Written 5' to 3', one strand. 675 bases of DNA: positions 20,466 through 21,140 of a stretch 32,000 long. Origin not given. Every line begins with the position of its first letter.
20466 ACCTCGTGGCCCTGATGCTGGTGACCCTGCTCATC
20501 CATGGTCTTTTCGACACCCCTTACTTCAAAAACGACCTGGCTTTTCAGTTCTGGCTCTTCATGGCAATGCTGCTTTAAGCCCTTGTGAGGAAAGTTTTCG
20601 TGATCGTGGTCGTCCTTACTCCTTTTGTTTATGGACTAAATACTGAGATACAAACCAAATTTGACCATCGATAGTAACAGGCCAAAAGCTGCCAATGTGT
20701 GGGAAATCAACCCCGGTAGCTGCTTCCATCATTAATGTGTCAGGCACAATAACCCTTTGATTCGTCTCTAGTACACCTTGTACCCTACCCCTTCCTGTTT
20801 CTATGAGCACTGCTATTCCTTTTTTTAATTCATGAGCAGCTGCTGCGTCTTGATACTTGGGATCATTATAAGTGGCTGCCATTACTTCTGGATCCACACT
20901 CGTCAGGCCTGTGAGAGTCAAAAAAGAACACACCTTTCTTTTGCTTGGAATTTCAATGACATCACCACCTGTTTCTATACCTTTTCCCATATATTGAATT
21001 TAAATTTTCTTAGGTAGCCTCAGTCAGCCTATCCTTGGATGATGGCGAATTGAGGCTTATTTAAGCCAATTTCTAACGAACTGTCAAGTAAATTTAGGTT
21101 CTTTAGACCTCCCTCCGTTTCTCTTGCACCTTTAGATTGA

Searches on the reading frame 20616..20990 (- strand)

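Call 6: search_protein_families(library=pfam, proteins=[window:20616-20990:-], max_evalue=0.1)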
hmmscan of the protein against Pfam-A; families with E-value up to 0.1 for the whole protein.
window:20616-20990:- (124 aa): 1 family
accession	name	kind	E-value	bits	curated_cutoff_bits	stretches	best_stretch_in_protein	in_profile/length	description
PF01568.27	Molydop_binding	-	0.022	15.2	26.8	1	48-91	37-79/110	Molydopterin dinucleotide binding domain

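Call 23: search_protein_families(library=ncbifam, proteins=[window:20616-20990:-], max_evalue=0.1)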
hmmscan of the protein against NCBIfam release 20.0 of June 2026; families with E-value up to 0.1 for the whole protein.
window:20616-20990:- (124 aa): 0 families
